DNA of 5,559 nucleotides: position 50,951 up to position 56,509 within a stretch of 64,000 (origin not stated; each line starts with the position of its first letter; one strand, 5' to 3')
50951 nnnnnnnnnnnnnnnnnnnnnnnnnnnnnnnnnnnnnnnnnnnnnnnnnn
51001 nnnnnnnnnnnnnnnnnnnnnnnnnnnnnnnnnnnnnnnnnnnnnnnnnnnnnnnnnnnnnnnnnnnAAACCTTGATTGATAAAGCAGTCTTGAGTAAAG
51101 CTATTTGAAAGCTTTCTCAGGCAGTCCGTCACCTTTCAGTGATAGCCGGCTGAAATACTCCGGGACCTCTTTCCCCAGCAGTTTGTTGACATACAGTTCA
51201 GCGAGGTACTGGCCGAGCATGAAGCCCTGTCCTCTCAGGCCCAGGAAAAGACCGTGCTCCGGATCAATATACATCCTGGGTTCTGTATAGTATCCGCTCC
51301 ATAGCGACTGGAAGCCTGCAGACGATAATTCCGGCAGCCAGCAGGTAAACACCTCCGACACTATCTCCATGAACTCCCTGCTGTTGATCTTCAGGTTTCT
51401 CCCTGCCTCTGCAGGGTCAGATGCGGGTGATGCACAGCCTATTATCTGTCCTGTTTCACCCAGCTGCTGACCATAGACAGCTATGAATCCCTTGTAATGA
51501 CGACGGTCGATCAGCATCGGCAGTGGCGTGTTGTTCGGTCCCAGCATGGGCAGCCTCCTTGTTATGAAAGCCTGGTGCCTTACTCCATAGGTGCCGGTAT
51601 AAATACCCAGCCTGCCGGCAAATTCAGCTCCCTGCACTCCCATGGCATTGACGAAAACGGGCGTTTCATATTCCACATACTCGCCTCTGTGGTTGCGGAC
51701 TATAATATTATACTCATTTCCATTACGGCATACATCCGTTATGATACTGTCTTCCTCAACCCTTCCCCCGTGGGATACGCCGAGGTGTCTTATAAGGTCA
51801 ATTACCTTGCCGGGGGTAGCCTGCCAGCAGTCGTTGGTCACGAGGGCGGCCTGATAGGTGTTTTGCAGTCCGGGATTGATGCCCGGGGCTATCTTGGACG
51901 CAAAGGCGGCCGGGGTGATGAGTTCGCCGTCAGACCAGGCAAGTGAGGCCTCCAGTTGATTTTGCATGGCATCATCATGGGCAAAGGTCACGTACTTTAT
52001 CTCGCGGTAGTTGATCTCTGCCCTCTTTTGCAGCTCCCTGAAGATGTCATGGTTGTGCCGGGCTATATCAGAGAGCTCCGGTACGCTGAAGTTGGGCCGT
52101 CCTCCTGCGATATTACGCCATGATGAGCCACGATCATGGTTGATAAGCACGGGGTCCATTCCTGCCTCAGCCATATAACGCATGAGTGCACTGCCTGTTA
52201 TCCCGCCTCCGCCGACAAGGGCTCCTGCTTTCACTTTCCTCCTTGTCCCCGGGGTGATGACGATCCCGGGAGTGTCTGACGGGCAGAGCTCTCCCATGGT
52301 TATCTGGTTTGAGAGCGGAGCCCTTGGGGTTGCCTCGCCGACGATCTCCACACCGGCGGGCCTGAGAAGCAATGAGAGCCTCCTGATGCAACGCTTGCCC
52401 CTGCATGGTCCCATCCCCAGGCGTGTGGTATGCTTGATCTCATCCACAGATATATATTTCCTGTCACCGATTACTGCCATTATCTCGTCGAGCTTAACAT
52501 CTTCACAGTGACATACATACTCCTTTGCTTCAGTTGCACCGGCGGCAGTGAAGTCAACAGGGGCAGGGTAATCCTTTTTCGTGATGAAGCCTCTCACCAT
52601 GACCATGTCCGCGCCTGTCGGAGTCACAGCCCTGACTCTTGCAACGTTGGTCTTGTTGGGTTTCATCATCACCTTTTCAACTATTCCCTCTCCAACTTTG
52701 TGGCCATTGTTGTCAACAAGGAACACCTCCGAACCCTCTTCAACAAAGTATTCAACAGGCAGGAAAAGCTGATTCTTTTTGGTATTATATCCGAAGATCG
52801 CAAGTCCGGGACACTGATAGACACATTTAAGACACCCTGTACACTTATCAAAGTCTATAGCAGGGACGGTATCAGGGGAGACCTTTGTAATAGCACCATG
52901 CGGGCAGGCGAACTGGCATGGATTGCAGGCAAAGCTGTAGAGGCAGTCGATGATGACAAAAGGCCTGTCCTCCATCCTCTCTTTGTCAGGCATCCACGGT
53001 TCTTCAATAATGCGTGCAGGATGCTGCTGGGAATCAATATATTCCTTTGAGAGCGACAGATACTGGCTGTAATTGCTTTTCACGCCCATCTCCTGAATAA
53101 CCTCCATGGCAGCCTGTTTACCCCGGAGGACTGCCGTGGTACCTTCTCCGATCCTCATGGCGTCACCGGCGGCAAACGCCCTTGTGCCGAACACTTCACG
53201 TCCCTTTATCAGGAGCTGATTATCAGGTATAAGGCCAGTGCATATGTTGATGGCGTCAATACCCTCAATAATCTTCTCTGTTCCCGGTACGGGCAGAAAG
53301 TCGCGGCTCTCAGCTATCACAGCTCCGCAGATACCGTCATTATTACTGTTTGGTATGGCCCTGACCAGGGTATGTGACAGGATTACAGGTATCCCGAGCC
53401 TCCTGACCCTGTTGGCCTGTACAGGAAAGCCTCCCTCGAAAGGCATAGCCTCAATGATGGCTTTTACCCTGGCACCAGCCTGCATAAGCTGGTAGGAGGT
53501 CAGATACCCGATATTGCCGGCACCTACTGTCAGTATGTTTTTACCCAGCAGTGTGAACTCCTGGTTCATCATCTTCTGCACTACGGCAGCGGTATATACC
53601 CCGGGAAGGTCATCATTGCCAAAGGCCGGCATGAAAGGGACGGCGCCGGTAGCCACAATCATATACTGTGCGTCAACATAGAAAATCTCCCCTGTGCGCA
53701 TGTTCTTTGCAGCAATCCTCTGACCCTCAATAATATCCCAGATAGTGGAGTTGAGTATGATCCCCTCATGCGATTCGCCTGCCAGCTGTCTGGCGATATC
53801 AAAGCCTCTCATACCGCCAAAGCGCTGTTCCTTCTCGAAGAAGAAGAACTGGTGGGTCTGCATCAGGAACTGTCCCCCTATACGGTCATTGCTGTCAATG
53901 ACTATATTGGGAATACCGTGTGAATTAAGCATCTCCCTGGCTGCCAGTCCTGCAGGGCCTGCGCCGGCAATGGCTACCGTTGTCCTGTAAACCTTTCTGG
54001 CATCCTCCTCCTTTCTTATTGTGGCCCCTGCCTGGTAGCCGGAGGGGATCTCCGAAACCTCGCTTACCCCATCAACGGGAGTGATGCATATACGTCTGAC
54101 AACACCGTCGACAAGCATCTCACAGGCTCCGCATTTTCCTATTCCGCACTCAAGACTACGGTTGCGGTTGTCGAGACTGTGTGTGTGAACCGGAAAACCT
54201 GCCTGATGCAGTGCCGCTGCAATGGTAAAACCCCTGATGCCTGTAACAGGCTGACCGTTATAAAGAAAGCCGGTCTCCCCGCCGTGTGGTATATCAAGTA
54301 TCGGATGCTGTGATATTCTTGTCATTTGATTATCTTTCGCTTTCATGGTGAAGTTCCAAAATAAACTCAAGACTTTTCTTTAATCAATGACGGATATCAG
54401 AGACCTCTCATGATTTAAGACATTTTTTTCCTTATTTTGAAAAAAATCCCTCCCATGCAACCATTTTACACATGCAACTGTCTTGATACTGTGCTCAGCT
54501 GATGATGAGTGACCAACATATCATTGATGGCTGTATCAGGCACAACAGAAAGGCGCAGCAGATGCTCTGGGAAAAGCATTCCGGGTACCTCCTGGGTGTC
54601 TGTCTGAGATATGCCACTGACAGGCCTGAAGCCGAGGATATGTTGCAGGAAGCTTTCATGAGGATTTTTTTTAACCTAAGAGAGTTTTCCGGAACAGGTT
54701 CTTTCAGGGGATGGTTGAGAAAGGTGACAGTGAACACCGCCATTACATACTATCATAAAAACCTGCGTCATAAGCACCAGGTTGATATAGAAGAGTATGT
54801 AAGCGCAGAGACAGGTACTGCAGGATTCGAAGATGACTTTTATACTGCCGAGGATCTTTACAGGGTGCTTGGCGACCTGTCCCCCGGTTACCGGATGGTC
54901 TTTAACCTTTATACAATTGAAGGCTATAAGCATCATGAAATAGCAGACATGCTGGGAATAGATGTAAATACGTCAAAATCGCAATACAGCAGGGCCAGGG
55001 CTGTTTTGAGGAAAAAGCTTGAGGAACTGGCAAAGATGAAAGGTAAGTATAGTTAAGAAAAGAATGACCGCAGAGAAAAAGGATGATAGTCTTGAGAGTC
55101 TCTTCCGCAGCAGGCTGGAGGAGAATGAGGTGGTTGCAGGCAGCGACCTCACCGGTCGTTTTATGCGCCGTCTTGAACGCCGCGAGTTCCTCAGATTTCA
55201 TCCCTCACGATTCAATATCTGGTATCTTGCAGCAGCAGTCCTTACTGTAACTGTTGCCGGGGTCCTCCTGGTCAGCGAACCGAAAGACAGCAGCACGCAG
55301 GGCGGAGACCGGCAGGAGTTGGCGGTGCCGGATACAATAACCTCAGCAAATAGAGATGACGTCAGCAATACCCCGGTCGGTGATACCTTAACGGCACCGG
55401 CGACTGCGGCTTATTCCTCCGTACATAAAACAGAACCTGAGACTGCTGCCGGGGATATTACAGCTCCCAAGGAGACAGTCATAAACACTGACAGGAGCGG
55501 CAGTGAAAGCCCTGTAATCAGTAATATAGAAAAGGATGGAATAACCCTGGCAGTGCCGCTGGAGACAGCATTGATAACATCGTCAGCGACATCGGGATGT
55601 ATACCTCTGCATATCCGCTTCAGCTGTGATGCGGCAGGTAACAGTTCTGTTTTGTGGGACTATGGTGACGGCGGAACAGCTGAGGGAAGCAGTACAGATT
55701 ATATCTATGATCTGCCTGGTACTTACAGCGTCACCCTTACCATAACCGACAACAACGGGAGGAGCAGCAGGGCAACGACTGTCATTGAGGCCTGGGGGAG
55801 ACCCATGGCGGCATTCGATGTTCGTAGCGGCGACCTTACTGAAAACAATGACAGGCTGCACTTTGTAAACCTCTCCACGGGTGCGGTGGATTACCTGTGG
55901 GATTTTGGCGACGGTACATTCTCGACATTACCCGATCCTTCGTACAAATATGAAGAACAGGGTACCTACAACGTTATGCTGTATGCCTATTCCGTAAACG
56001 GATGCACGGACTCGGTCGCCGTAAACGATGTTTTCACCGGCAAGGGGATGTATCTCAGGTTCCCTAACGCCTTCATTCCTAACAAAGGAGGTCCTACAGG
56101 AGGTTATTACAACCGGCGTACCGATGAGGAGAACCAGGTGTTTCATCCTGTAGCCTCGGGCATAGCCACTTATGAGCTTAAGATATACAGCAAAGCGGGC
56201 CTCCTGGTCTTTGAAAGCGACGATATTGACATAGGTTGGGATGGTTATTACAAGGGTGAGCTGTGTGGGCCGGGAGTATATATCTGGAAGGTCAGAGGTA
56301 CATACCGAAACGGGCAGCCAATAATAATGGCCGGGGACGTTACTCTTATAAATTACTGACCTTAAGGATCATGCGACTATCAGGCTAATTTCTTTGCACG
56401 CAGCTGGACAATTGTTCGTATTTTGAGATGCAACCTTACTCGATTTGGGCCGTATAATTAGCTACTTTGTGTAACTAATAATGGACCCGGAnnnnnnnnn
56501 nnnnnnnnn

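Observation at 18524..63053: Family of mosaic intergenic elements built from phased 8-nt GTC-anchored tandem units (3 copies in 64 kb)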

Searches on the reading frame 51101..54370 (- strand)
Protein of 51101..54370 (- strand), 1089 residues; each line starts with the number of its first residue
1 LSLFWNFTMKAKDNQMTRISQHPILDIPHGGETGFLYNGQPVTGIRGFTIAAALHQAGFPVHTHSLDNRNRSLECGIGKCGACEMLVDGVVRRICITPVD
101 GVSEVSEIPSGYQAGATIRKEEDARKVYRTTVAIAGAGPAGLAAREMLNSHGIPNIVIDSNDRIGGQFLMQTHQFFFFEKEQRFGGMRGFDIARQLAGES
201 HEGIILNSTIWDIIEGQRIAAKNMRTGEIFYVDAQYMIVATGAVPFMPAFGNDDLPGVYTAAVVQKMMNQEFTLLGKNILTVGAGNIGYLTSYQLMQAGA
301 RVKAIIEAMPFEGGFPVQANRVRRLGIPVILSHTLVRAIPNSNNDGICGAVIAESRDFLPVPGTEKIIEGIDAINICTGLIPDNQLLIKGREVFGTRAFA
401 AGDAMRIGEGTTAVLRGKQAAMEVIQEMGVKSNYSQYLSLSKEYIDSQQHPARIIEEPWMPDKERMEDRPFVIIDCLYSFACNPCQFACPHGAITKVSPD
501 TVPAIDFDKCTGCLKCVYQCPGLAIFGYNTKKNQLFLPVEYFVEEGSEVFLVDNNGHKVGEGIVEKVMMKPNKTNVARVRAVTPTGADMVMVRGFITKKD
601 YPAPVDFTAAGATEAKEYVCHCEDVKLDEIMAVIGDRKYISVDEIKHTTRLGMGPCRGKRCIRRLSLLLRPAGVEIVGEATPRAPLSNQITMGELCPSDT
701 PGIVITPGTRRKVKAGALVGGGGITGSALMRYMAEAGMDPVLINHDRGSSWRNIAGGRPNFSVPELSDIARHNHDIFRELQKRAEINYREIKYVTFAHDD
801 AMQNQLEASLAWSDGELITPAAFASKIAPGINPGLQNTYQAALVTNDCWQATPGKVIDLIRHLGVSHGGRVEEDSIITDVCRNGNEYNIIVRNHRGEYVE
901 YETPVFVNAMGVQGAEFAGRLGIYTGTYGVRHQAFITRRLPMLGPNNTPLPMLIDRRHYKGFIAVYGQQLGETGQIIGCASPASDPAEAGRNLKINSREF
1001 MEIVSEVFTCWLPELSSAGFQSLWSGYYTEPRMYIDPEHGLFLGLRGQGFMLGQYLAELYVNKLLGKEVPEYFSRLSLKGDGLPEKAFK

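Call 82: search_protein_families(library=pfam, proteins=[window:51101-54370:-], max_evalue=0.00001)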
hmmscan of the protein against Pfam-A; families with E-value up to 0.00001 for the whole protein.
window:51101-54370:- (1089 aa): 5 families
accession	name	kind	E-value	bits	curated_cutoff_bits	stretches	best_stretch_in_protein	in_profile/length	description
PF01266.30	DAO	-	3.4e-25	89.7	27.9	1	719-1059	4-349/353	FAD dependent oxidoreductase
PF07992.20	Pyr_redox_2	-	2.6e-16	60.3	26.1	1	131-387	2-244/291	Pyridine nucleotide-disulphide oxidoreductase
PF13510.11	Fer2_4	-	1.2e-09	38.5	22.8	1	35-100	6-72/82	2Fe-2S iron-sulfur cluster binding domain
PF04324.20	Fer2_BFD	-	1.6e-07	32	26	1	618-669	1-48/50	BFD-like [2Fe-2S] binding domain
PF13450.12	NAD_binding_8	-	1.6e-07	31.9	21.9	0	134-168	1-35/68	NAD(P)-binding Rossmann-like domain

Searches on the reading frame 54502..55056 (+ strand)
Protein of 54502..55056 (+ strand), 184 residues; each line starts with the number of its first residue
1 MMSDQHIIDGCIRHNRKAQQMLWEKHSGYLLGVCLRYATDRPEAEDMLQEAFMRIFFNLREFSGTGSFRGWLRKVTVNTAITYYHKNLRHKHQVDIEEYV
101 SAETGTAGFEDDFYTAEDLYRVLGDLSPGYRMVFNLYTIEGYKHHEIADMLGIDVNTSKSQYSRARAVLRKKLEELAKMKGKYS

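Call 82: search_protein_families(library=pfam, proteins=[window:54502-55056:+], max_evalue=0.00001)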
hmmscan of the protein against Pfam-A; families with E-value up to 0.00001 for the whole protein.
window:54502-55056:+ (184 aa): 2 families
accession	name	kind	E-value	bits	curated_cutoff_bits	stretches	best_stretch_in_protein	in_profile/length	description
PF08281.18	Sigma70_r4_2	-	1.4e-13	50.7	25.7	1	117-167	2-52/54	Sigma-70, region 4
PF04542.20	Sigma70_r2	-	3.8e-13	49.5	24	1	22-87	1-68/71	Sigma-70 region 2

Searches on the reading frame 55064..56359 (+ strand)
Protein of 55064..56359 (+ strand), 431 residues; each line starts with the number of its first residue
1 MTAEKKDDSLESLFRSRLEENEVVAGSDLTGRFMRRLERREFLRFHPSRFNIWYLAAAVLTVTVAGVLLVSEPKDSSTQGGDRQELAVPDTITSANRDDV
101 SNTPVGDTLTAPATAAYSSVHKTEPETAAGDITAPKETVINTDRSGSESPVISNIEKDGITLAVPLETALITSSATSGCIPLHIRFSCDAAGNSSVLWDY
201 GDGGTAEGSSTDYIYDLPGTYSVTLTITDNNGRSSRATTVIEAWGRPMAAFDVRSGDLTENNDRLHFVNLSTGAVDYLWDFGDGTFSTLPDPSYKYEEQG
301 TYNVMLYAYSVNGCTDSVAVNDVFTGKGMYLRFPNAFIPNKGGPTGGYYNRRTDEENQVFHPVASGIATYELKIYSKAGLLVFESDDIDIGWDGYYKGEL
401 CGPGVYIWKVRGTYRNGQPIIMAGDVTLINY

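Call 82: search_protein_families(library=pfam, proteins=[window:55064-56359:+], max_evalue=0.00001)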
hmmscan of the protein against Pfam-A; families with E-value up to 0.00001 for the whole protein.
window:55064-56359:+ (431 aa): 2 families
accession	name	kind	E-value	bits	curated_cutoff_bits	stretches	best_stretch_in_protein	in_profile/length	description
PF18911.6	PKD_4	-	9.7e-26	90.1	27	2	174-239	13-81/85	PKD domain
PF00801.26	PKD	-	1.3e-20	73.6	23.5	2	186-240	23-78/80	PKD domain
